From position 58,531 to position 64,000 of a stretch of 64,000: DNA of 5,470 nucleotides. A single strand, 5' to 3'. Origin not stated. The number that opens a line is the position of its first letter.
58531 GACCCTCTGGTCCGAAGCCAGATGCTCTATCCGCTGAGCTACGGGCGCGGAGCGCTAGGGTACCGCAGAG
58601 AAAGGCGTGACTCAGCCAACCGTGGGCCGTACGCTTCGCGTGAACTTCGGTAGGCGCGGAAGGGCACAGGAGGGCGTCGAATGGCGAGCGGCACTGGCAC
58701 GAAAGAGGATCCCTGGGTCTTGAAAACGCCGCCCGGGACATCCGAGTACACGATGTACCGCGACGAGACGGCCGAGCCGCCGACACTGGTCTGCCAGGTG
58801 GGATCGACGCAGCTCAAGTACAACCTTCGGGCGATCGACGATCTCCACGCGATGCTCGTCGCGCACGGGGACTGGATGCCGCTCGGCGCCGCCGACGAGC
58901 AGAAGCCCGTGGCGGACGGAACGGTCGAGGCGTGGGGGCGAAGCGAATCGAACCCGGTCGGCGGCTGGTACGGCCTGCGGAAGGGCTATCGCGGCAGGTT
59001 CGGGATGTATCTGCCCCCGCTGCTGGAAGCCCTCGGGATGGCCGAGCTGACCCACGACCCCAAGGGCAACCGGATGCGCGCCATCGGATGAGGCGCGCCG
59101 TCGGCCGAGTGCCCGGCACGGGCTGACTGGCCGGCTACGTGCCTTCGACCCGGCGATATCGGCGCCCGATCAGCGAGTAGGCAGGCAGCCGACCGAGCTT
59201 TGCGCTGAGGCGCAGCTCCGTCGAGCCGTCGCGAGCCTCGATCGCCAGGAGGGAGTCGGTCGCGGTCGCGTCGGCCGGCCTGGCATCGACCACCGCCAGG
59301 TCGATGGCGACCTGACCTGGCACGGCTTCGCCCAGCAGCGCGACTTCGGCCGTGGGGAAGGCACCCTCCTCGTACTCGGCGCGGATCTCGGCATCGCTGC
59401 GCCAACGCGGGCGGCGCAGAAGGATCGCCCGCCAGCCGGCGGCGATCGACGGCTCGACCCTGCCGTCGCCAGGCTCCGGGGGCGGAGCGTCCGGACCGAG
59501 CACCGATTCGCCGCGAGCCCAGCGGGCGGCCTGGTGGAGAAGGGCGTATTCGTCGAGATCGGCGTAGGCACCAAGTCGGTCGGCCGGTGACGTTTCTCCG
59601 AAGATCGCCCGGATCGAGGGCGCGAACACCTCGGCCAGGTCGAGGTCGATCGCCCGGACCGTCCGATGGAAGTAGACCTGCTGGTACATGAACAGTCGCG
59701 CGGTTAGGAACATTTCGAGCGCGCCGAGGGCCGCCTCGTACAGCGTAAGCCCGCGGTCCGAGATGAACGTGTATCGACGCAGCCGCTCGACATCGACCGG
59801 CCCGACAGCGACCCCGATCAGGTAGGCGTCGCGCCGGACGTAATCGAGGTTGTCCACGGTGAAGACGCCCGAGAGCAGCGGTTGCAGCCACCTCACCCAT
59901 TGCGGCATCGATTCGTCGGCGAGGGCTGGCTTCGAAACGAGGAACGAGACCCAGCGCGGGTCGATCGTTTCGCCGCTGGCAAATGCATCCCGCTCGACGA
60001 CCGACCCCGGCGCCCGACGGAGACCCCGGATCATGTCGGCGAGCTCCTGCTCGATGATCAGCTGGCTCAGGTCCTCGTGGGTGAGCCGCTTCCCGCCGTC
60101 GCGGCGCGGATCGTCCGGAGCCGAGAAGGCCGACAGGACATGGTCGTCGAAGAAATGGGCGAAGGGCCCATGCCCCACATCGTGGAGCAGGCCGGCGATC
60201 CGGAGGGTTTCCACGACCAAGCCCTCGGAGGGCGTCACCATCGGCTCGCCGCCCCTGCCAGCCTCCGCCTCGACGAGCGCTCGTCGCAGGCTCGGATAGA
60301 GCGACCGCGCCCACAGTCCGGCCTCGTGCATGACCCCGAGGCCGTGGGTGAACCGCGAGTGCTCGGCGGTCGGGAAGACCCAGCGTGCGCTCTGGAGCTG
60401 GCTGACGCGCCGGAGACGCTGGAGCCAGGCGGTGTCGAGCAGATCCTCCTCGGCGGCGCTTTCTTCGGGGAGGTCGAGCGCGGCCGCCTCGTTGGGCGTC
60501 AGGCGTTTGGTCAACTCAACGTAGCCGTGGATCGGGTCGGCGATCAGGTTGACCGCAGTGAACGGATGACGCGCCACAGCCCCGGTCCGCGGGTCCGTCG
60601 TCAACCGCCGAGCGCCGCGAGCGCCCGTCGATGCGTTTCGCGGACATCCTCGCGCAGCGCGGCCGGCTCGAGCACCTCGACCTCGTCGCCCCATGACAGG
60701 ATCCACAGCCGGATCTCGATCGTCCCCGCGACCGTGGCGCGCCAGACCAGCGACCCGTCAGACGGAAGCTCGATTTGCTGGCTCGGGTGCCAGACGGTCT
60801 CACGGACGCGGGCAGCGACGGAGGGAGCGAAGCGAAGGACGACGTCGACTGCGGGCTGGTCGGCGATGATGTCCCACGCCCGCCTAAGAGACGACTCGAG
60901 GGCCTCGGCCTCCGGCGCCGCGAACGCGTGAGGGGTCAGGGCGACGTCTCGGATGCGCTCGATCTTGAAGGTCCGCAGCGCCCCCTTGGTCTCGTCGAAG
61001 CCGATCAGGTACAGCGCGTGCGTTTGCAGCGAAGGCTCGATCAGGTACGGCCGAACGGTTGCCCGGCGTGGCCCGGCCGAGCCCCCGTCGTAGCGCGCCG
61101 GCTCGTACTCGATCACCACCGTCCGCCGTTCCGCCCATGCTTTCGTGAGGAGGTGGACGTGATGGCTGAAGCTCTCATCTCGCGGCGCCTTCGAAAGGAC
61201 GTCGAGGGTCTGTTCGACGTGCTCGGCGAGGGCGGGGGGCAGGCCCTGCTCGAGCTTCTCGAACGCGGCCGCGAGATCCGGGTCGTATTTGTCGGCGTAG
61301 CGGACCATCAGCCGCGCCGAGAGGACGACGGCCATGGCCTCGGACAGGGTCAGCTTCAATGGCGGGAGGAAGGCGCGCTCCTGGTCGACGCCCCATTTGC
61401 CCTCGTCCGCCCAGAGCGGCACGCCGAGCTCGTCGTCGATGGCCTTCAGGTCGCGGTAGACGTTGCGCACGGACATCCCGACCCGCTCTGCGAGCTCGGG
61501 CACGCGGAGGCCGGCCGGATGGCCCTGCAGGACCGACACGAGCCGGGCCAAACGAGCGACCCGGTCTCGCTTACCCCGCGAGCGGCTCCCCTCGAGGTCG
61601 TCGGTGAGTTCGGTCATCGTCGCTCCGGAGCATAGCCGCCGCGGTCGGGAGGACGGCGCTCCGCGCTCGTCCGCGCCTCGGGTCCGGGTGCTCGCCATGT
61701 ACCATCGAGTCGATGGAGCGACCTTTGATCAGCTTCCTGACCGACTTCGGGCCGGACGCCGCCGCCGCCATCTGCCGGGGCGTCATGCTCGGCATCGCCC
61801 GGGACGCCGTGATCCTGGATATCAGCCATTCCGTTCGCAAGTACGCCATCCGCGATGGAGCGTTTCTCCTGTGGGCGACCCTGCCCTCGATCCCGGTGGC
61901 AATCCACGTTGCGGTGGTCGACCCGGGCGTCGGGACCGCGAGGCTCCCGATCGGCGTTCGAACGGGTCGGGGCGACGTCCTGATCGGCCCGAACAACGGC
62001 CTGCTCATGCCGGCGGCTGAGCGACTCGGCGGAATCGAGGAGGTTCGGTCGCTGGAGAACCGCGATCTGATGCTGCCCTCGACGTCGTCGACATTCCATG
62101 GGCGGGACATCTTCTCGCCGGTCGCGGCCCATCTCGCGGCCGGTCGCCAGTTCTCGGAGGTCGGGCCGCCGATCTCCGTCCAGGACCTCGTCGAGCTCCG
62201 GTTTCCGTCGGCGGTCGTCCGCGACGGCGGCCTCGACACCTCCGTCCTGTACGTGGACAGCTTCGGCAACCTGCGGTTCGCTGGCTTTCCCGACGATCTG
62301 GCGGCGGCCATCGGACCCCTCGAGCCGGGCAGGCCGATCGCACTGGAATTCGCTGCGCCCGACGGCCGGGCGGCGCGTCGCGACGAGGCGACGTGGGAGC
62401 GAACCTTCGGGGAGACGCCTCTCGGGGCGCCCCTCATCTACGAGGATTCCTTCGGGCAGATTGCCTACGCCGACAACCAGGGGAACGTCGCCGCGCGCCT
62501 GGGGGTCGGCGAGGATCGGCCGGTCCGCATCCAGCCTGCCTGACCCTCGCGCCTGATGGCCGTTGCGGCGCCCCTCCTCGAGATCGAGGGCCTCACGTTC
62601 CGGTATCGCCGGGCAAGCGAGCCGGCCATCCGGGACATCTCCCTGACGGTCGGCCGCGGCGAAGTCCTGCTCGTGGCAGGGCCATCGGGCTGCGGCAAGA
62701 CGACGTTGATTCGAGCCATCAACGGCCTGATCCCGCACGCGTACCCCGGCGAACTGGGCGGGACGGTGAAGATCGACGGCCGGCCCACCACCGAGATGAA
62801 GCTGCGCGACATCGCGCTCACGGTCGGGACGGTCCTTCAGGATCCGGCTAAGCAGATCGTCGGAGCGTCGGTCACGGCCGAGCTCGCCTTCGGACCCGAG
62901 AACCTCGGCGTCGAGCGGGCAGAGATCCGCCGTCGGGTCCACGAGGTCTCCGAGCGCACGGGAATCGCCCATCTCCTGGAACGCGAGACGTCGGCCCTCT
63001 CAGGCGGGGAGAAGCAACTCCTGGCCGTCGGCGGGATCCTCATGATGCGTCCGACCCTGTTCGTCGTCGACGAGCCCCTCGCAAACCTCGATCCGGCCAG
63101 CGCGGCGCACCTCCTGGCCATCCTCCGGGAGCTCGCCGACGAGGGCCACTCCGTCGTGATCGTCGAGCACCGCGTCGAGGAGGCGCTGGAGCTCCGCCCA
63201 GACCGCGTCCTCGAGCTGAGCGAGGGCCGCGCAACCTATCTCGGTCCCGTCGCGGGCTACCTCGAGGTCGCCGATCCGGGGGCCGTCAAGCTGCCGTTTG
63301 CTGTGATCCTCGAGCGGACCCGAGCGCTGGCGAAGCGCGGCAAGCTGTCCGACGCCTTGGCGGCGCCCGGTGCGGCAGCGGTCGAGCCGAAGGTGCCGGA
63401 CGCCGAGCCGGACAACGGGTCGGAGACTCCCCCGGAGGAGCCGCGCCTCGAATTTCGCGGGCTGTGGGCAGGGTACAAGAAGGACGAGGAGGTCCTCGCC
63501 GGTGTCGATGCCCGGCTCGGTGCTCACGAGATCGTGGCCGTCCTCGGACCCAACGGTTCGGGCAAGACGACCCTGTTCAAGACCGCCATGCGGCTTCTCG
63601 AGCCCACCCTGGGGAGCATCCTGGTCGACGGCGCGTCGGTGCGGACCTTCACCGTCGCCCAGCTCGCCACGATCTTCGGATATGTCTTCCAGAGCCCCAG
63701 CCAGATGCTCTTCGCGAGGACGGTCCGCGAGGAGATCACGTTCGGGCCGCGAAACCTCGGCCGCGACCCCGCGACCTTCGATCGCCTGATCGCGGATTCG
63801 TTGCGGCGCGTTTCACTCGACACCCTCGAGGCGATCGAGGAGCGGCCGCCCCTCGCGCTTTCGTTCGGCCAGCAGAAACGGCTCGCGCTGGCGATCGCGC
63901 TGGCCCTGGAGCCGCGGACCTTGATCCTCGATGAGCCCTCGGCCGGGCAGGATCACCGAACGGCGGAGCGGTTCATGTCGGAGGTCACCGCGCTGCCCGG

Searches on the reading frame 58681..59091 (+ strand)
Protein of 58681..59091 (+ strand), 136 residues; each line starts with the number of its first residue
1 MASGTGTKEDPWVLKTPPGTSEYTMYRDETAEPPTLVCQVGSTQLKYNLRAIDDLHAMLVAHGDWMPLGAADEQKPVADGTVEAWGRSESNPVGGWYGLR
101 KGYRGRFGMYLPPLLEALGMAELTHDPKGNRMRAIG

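Call 10: search_protein_families(library=pfam, proteins=[window:58681-59091:+], max_evalue=0.001)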
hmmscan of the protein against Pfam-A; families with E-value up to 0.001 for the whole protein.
window:58681-59091:+ (136 aa): 1 family
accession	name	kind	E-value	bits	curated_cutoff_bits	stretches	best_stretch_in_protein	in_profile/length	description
PF21619.2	DUF6855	-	1.5e-73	245.3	27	1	5-135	2-132/132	Family of unknown function (DUF6855)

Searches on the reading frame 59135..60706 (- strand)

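Call 10: search_protein_families(library=pfam, proteins=[window:59135-60706:-], max_evalue=0.001)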
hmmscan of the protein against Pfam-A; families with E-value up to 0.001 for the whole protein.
window:59135-60706:- (523 aa): 2 families
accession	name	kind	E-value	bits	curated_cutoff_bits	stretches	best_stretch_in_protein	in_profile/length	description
PF19276.4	HD_assoc_2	-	3.7e-06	27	23.1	1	304-354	1-51/222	HD associated region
PF01966.28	HD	-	1e-05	26.3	22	1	118-220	1-68/116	HD domain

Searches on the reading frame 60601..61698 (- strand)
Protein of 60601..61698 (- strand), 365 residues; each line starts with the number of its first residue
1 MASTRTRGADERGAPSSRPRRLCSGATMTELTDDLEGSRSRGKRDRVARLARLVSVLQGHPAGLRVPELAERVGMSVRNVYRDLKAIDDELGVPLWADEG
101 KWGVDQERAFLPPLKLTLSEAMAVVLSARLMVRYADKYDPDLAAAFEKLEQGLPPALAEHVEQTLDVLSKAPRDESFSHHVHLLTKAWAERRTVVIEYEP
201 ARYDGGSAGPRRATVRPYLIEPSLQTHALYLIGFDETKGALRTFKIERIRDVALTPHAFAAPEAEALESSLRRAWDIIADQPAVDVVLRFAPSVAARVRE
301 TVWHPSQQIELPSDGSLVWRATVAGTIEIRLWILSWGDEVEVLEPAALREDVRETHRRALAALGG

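Call 10: search_protein_families(library=pfam, proteins=[window:60601-61698:-], max_evalue=0.001)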
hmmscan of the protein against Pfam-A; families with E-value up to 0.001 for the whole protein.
window:60601-61698:- (365 aa): 4 families
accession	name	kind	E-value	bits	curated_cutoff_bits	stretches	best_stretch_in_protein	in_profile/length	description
PF25583.1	WCX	-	1.7e-21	76.7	23.9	1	283-360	2-76/76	WCX domain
PF13280.12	WYL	-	5.2e-10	39.6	21.8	1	181-253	3-69/70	WYL domain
PF19187.6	HTH_PafC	-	1.6e-05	25.2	32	1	45-150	1-114/115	PafC helix-turn-helix domain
PF08279.18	HTH_11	-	3.3e-05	24.1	25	1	49-103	1-53/55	HTH domain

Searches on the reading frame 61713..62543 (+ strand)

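Call 10: search_protein_families(library=pfam, proteins=[window:61713-62543:+], max_evalue=0.001)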
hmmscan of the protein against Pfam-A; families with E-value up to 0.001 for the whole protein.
window:61713-62543:+ (276 aa): 2 families
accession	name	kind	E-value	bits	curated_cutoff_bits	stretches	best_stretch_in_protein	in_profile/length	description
PF01887.21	SAM_HAT_N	-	1.7e-44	151.5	26.3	1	6-151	1-145/145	SAM hydroxide adenosyltransferase N-terminal domain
PF20257.3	SAM_HAT_C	-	4e-11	43.5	25.5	1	177-271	2-83/84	SAM hydroxide adenosyltransferase C-terminal domain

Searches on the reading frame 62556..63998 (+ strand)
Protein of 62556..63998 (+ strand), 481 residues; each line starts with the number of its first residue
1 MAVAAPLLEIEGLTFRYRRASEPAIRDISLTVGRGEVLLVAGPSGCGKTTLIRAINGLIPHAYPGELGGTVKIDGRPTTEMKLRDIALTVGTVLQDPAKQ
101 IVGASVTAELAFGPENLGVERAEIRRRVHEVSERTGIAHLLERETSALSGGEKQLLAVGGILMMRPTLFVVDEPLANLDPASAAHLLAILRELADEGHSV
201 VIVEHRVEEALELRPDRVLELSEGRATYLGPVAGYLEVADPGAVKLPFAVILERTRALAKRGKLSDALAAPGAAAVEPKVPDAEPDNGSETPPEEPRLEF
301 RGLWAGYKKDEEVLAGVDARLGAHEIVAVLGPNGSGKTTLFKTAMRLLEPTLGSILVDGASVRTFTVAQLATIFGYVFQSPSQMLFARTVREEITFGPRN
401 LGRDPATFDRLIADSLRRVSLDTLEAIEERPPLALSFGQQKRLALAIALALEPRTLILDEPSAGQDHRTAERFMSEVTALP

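Call 11: search_protein_families(library=pfam, proteins=[window:62556-63998:+], max_evalue=0.001)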
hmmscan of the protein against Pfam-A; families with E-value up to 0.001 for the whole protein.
window:62556-63998:+ (481 aa): 30 families (the best 25 are shown)
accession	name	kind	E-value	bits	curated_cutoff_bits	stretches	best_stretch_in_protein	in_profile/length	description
PF00005.33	ABC_tran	-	1.4e-50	171.9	25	2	316-462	3-136/137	ABC transporter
PF13304.12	AAA_21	-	9.5e-17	62.4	27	1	146-202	236-295/304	AAA domain, putative AbiEii toxin, Type IV TA system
PF13191.12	AAA_16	-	4.6e-12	47.2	32.6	1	33-202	22-167/167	AAA ATPase domain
PF02463.25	SMC_N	-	3.7e-11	43.3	40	1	141-206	127-198/220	RecF/RecN/SMC N terminal domain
PF13401.12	AAA_22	-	4.9e-09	37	27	0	36-134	6-65/130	AAA domain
PF13555.12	AAA_29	-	1.4e-08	34.7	27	0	318-351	16-49/61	P-loop containing region of AAA domain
PF13476.12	AAA_23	-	2.5e-07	32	27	0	37-56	21-40/201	AAA domain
PF20703.3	nSTAND1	-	3.5e-07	30.6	27.1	1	26-139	24-95/379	Novel STAND NTPase 1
PF01637.24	ATPase_2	-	3.6e-07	30.7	33.2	0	32-55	15-40/225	ATPase domain predominantly from Archaea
PF01078.27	Mg_chelatase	-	4.2e-07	30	20.3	0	27-70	14-57/207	Magnesium chelatase, subunit ChlI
PF13604.12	AAA_30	-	5.6e-07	29.9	27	0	35-203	18-122/191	AAA domain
PF25199.1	nSTAND_NTPase5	-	1.1e-06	28.9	34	0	319-348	36-66/145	Novel STAND NTPase 5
PF05729.18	NACHT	-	6.7e-06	26.5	26.7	0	37-55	2-20/167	NACHT domain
PF00437.27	T2SSE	-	1.1e-05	24.7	24.9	0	323-351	141-169/370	Type II/IV secretion system protein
PF00004.35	AAA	-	1.4e-05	26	21.2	0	38-56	1-19/131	ATPase family associated with various cellular activities (AAA)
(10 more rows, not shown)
